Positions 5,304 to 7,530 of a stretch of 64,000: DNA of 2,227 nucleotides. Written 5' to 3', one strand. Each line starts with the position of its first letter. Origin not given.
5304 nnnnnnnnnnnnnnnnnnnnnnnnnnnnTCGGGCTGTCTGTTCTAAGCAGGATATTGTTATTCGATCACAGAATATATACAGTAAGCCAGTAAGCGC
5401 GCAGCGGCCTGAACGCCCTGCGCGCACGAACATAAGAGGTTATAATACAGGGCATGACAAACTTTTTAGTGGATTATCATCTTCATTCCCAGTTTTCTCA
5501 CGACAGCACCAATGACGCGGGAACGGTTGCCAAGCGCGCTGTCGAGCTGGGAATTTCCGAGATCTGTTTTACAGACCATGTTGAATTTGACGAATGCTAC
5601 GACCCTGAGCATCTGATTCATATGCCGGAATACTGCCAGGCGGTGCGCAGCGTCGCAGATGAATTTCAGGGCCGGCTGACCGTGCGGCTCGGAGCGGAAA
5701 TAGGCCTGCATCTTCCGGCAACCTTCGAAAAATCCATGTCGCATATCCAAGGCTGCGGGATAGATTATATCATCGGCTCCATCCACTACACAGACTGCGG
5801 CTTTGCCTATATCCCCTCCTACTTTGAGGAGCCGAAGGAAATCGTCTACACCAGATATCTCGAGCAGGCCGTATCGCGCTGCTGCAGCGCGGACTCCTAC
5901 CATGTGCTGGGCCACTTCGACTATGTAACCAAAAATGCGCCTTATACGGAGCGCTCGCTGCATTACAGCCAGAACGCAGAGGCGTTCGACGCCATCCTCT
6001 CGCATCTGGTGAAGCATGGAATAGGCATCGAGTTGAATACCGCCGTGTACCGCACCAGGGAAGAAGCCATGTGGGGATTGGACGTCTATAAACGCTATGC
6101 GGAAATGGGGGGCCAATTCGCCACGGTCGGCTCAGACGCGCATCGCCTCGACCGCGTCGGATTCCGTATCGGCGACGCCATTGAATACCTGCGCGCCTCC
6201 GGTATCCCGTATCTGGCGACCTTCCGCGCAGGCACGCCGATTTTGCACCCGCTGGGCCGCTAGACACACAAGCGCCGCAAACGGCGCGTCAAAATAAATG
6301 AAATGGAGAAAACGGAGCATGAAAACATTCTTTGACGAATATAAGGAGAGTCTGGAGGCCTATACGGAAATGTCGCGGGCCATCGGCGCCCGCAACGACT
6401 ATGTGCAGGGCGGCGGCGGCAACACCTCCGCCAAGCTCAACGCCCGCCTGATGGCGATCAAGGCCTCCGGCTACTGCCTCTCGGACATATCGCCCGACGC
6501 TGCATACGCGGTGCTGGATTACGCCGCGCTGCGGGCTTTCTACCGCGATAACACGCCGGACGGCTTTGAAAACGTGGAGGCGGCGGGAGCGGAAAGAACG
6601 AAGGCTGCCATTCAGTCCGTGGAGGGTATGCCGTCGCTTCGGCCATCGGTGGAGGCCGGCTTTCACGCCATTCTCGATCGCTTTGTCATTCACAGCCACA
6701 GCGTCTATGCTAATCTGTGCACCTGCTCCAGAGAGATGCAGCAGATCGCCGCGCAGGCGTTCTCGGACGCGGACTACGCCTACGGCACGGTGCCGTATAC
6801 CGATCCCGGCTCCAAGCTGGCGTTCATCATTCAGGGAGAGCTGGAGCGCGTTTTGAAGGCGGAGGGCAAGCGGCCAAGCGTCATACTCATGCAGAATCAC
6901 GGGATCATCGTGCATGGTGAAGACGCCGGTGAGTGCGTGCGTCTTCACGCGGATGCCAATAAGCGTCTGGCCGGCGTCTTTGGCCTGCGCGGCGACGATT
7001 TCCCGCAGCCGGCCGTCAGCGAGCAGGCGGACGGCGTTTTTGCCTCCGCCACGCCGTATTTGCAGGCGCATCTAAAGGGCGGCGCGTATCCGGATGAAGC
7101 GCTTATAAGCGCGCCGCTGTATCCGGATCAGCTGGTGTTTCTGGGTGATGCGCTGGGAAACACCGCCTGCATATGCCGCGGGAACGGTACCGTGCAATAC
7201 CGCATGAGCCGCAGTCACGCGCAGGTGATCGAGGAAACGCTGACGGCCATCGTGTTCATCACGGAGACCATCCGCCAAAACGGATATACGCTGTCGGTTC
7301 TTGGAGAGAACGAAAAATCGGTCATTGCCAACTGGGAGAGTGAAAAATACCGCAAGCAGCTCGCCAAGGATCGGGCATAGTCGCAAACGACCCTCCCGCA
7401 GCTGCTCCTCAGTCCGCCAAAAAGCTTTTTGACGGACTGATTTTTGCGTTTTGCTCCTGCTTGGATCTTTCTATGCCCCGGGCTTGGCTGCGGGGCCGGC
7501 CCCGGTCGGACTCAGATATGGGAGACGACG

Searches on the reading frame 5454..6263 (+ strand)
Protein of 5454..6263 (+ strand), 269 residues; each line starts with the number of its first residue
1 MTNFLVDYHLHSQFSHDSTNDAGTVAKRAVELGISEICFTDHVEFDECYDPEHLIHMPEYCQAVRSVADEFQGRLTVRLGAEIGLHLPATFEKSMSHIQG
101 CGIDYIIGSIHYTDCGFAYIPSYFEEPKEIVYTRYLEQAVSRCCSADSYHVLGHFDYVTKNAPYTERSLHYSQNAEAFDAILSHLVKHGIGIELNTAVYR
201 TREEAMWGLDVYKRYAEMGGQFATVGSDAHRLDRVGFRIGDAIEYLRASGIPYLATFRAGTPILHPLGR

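Call 6: search_protein_families(library=pfam, proteins=[window:5454-6263:+], max_evalue=0.01)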
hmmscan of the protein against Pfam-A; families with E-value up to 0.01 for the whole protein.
window:5454-6263:+ (269 aa): 1 family
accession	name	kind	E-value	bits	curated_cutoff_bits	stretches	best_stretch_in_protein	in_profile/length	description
PF02811.25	PHP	-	3.2e-25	89.8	26.4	1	7-197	1-164/164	PHP domain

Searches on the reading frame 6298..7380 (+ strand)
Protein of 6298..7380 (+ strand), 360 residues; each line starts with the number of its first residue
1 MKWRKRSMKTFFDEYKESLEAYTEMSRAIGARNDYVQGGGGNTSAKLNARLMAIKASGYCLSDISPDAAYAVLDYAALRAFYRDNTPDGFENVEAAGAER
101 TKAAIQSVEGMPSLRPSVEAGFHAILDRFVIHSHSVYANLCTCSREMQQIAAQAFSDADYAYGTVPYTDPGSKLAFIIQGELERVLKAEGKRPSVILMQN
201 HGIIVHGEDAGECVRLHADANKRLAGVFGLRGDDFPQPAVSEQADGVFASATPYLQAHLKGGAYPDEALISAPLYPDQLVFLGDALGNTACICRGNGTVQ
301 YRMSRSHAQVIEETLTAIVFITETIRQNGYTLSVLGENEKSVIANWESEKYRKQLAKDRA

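Call 6: search_protein_families(library=pfam, proteins=[window:6298-7380:+], max_evalue=0.01)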
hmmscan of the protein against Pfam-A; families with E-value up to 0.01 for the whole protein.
window:6298-7380:+ (360 aa): 2 families
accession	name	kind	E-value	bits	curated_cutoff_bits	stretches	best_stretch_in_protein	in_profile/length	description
PF00596.27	Aldolase_II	-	2.3e-19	70.4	22.2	1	24-216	5-171/183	Class II Aldolase and Adducin N-terminal domain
PF15855.10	DUF4726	-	0.00037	21.1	27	0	18-50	48-79/101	Domain of unknown function (DUF4726)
